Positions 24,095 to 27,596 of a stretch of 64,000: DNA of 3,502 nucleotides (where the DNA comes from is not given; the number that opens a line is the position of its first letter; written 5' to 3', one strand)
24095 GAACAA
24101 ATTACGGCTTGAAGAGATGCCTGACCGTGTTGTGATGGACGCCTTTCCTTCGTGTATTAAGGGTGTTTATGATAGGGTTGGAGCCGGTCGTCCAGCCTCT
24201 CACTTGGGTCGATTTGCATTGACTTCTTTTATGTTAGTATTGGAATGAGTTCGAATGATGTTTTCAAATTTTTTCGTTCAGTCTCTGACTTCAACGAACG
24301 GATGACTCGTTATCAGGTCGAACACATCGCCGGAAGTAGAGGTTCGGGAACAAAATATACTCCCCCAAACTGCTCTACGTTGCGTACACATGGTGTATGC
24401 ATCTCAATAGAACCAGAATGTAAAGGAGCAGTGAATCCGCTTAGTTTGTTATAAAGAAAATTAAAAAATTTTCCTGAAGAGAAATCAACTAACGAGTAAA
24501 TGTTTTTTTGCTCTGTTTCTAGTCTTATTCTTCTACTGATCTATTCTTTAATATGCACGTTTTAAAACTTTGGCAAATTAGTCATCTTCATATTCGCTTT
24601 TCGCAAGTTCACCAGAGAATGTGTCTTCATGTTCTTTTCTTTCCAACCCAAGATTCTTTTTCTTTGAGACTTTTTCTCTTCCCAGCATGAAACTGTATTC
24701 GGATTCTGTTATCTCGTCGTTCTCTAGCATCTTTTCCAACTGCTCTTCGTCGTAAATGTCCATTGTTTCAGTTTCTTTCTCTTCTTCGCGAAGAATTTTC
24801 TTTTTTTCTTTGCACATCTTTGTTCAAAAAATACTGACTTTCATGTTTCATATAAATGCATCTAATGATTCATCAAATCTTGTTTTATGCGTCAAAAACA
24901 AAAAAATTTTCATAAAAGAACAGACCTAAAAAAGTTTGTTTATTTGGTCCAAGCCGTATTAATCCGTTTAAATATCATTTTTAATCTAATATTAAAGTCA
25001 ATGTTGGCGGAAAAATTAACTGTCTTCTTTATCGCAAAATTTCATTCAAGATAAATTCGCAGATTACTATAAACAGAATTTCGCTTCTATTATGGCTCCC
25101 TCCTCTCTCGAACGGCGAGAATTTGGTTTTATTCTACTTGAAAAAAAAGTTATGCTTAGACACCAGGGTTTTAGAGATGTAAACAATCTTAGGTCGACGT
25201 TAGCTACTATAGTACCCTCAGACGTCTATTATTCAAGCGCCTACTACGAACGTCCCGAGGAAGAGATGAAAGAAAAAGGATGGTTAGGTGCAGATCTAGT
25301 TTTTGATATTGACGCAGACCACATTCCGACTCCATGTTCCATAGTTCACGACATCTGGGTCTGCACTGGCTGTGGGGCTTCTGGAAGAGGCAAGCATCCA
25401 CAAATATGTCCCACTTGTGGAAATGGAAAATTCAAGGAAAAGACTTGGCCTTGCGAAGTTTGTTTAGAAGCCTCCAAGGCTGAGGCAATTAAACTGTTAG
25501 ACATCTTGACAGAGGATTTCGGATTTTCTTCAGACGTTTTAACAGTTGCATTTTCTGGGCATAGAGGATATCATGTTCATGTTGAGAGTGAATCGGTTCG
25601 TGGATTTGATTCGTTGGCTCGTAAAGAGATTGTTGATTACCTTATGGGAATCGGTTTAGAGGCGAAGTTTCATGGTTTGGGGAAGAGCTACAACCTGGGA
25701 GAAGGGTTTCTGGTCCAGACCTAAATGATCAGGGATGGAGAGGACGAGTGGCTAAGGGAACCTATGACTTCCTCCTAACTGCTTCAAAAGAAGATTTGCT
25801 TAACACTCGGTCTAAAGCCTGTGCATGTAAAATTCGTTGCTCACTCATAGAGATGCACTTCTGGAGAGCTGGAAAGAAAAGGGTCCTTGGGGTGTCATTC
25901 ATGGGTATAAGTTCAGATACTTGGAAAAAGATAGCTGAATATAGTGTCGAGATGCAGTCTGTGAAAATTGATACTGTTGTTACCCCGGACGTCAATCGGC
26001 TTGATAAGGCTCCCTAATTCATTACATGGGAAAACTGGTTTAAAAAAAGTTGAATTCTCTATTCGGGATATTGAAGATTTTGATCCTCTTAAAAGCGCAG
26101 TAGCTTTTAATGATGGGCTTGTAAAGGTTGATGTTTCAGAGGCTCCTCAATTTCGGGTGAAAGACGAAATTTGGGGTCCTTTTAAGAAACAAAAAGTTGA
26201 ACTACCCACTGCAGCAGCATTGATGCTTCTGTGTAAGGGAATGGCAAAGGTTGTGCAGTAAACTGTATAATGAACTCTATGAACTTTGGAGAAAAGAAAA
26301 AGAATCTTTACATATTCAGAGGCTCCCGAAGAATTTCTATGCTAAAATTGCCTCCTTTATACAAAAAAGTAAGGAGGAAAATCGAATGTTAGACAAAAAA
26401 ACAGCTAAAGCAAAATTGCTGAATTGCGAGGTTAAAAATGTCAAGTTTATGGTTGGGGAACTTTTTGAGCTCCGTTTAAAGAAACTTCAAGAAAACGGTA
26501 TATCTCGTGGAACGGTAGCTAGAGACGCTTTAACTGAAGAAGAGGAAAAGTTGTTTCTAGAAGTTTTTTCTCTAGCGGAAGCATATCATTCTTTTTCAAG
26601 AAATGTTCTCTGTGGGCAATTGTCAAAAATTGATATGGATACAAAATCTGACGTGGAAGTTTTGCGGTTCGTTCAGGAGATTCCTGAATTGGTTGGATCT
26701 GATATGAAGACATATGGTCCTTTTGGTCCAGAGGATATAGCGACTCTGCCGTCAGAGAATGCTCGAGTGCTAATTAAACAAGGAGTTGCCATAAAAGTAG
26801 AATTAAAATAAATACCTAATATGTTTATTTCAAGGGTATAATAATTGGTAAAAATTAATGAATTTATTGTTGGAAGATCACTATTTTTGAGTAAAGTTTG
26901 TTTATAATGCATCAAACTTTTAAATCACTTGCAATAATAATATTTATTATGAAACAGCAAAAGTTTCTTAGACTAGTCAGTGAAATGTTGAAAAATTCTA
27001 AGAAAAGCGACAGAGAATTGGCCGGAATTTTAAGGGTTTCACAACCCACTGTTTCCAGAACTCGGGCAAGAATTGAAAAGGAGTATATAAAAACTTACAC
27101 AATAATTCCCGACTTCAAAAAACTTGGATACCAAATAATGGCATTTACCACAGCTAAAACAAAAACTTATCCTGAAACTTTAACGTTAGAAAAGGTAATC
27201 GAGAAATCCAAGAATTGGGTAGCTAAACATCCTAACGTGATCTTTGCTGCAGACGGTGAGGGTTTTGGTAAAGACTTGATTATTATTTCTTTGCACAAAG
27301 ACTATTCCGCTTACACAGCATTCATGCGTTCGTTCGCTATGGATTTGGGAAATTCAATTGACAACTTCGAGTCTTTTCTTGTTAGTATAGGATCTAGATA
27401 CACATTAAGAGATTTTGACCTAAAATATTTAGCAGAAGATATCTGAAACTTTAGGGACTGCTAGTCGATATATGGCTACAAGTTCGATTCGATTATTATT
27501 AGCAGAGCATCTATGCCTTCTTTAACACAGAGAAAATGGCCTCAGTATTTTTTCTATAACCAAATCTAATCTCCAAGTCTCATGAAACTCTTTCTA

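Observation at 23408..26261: Both subunits of the core replicative primase (priL, priS) are riddled with frameshifts and stops between intact pcn and GINS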

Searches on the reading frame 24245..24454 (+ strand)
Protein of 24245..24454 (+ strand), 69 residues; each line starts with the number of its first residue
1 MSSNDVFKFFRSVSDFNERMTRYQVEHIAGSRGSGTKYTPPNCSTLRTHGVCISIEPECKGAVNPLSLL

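Call 6: search_protein_families(library=pfam, proteins=[window:24245-24454:+], max_evalue=0.01)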
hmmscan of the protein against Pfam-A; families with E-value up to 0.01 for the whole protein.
window:24245-24454:+ (69 aa): 1 family
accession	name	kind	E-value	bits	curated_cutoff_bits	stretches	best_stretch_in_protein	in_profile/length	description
PF04104.19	DNA_primase_lrg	-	1.3e-11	44.8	22.4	1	2-53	143-205/266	Eukaryotic and archaeal DNA primase, large subunit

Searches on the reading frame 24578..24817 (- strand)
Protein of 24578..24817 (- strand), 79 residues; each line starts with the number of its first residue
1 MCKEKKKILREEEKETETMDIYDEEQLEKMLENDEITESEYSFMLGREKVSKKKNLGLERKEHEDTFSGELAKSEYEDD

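Call 6: search_protein_families(library=pfam, proteins=[window:24578-24817:-], max_evalue=0.01)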
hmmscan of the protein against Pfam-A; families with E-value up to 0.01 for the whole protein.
window:24578-24817:- (79 aa): 0 families
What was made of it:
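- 24578..24817 (-): Small acidic ORF (79 aa) between priL and priS, intact and conserved in the clade. No Pfam family (call 6).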

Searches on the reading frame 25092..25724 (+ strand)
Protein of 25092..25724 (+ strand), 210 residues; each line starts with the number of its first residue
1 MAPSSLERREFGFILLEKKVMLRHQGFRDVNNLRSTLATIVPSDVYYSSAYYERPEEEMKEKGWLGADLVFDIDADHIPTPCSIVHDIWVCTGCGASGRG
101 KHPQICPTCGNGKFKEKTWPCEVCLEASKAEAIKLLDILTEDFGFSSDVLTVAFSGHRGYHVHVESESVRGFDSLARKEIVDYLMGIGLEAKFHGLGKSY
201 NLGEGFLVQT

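Call 6: search_protein_families(library=pfam, proteins=[window:25092-25724:+], max_evalue=0.01)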
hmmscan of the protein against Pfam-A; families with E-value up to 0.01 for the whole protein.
window:25092-25724:+ (210 aa): 1 family
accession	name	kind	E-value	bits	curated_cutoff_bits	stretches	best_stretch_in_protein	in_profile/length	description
PF01896.25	DNA_primase_S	-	1.9e-10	41.7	26.8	1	121-188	17-81/163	DNA primase small subunit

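Call 7: find_related_loci(query=window:25092-25724:+, collection=genome_contigs, flank=10000)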
Query window:25092-25724:+ (210 aa) in genome_contigs; peptide patterns used: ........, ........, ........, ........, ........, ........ (x = any residue, [..] = any of these).
599 stretches matched a pattern (row limit reached: there are more); 500 encode a relative of the query (tblastn E <= 1e-3); the best 80 are kept; 80 distinct loci.
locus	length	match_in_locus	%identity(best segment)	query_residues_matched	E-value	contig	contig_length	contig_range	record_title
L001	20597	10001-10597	84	1-199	5e-119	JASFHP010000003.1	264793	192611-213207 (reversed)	MAG: Candidatus Bathyarchaeota archaeon isolate D0608M20metaG_Bin_680 D0608M20metaG_FD_scaffold_4_c1, whole genome shotg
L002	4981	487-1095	82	1-203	1e-117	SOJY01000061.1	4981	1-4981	MAG: Candidatus Bathyarchaeum sp. isolate E44_bin4 NODE_10596_length_4981_cov_8.852822, whole genome shotgun sequence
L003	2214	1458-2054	84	1-199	2e-123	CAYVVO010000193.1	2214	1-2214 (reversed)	MAG TPA_asm: uncultured Candidatus Bathyarchaeia archaeon isolate SRP185410_co1_219 genome assembly, contig: k141_153890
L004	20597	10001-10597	84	1-199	2e-115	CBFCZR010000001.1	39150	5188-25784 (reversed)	MAG TPA_asm: Candidatus Bathyarchaeota archaeon isolate SRR6194934_binner123_Refined_40 genome assembly, contig: ERZ7813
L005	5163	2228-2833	82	1-202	8e-115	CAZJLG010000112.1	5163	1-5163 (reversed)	MAG TPA_asm: uncultured Candidatus Bathyarchaeia archaeon isolate binchicken_co150_774 genome assembly, contig: NODE_484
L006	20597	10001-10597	80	1-199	6e-114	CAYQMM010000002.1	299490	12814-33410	MAG TPA_asm: uncultured Candidatus Bathyarchaeia archaeon isolate binchicken_co178_122 genome assembly, contig: NODE_52_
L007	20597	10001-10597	80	1-199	4e-114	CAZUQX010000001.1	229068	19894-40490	MAG TPA_asm: uncultured Candidatus Bathyarchaeia archaeon isolate SRP323688_co1_42 genome assembly, contig: NODE_89_leng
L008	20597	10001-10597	82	1-199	3e-113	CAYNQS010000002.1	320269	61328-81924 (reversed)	MAG TPA_asm: uncultured Candidatus Bathyarchaeia archaeon isolate SRP323688_co1_271 genome assembly, contig: NODE_41_len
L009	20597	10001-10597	80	1-199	6e-114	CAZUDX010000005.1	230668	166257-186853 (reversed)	MAG TPA_asm: uncultured Candidatus Bathyarchaeia archaeon isolate SRP323688_co1_173 genome assembly, contig: NODE_88_len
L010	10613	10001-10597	81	1-199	3e-112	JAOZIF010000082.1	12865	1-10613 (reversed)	MAG: Candidatus Bathyarchaeum sp. isolate DYS_7 NODE_7414, whole genome shotgun sequence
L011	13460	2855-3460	80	1-202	8e-112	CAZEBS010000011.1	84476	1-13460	MAG TPA_asm: uncultured Candidatus Bathyarchaeia archaeon isolate SRP323688_co1_125 genome assembly, contig: NODE_573_le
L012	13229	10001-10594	82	1-199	2e-111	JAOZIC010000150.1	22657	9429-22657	MAG: Candidatus Bathyarchaeota archaeon isolate DYS_4 NODE_4004, whole genome shotgun sequence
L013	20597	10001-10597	76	1-199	7e-111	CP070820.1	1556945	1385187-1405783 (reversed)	MAG: Candidatus Bathyarchaeum sp. isolate bin115 chromosome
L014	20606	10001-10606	78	1-202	2e-109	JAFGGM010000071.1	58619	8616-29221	MAG: Candidatus Bathyarchaeum sp. isolate Zod_Metabat.1386 k87_9868633, whole genome shotgun sequence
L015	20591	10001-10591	77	1-199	6e-107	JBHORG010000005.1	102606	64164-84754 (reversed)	Thermoproteota archaeon isolate SAG AM-311-L02 NODE_5_length_102606_cov_28.870464, whole genome shotgun sequence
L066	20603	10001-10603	58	3-203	4e-83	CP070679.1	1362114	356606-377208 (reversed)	MAG: Candidatus Bathyarchaeota archaeon isolate bin695 chromosome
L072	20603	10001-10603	58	3-203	7e-83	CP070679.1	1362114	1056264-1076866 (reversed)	MAG: Candidatus Bathyarchaeota archaeon isolate bin695 chromosome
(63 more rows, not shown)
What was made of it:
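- One related Bathyarchaeia assembly (CP070679.1) shows two priS loci (L066/L072, call 7), so duplication exists in the class.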

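Call 13: find_encoding_contigs(protein=window:25092-25724:+, flank=10000, max_places=10)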
Protein window:25092-25724:+ (210 aa): no gene with exactly this product is on record in the collection.

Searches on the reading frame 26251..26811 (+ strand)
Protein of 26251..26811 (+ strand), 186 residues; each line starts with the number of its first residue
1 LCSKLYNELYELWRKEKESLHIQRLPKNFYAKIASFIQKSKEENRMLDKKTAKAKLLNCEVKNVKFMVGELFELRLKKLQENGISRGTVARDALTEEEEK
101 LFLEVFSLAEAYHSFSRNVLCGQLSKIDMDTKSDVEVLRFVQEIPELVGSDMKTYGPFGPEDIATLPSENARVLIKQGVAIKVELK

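Call 6: search_protein_families(library=pfam, proteins=[window:26251-26811:+], max_evalue=0.01)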
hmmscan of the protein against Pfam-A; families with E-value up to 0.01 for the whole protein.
window:26251-26811:+ (186 aa): 2 families
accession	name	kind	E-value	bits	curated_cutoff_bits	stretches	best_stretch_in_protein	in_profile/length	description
PF22090.1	Gins51_C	-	2.6e-18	65.9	27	1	136-183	1-48/48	Gins51, C-terminal domain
PF05916.17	Sld5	-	0.0011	19.5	22.3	1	24-112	20-97/102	GINS complex protein helical bundle domain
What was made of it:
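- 26251..26811 (+): gins51, intact; right flank. Pfam Gins51_C (call 6).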

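Call 14: find_encoding_contigs(protein=window:26251-26811:+, flank=10000, max_places=10)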
Protein window:26251-26811:+ (186 aa): no gene with exactly this product is on record in the collection.

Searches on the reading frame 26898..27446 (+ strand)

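Call 6: search_protein_families(library=pfam, proteins=[window:26898-27446:+], max_evalue=0.01)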
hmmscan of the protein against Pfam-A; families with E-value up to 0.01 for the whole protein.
window:26898-27446:+ (182 aa): 1 family
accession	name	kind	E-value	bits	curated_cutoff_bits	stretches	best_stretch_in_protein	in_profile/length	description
PF13384.12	HTH_23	-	0.0029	17.8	24.6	1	28-60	15-42/50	Homeodomain-like domain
